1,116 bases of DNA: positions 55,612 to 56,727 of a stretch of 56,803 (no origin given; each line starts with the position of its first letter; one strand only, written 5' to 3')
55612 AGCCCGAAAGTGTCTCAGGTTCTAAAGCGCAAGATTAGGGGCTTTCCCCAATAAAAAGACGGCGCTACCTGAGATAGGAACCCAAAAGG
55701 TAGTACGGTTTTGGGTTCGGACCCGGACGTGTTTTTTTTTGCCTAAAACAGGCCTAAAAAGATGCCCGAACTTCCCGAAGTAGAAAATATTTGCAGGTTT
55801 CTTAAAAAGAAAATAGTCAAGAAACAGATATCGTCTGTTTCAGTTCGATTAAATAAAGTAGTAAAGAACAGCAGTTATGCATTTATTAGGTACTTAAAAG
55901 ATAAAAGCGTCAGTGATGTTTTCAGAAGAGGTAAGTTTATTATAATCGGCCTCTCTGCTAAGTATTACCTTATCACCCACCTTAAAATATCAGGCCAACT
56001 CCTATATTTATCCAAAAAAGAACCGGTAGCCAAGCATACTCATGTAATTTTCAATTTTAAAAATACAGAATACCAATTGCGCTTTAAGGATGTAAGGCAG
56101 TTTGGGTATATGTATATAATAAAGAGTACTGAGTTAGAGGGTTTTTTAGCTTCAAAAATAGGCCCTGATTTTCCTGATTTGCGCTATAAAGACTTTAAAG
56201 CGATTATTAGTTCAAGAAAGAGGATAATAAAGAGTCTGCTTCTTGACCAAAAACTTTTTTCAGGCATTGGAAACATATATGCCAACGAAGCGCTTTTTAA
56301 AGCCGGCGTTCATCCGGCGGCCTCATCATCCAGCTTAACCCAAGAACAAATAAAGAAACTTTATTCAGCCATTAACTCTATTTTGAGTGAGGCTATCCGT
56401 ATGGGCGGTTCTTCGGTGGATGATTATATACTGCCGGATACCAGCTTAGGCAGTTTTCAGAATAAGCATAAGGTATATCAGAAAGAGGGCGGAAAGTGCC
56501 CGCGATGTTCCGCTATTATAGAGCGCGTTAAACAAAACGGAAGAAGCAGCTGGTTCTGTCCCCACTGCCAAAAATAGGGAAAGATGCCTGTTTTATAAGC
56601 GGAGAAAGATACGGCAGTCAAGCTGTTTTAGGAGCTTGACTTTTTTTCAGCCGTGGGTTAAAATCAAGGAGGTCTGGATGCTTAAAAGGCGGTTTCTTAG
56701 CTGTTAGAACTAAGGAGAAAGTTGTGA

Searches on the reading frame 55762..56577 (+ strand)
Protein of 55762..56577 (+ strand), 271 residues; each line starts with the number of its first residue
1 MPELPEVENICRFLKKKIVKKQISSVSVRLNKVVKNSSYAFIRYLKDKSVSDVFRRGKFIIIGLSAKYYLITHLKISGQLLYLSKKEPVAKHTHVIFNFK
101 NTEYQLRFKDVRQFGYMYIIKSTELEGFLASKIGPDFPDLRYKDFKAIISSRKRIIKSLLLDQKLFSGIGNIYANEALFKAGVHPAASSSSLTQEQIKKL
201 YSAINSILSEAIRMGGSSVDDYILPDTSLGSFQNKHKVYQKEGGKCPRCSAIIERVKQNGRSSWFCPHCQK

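Call 32: search_protein_families(library=pfam, proteins=[window:55762-56577:+], max_evalue=0.01)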
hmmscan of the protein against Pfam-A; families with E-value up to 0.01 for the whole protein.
window:55762-56577:+ (271 aa): 6 families
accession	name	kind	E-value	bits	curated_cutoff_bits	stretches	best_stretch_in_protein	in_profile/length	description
PF01149.29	Fapy_DNA_glyco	-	1.2e-30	107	25.5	1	1-117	1-117/117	Formamidopyrimidine-DNA glycosylase N-terminal domain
PF06831.19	H2TH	-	2.2e-25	88.9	34.7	1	135-220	5-90/93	Formamidopyrimidine-DNA glycosylase H2TH domain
PF06827.20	zf-FPG_IleRS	-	2.8e-11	43.5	21.3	1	243-271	1-29/30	Zinc finger found in FPG and IleRS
PF05833.16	NFACT_N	-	6.1e-06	25.7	31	1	140-211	173-243/456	NFACT N-terminal and middle domains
PF07191.17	Zn_ribbon_6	-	0.0036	17.7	25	1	244-270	30-56/67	Double zinc ribbon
PF00416.27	Ribosomal_S13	-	0.0089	16.9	31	0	166-209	20-63/128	Ribosomal protein S13/S18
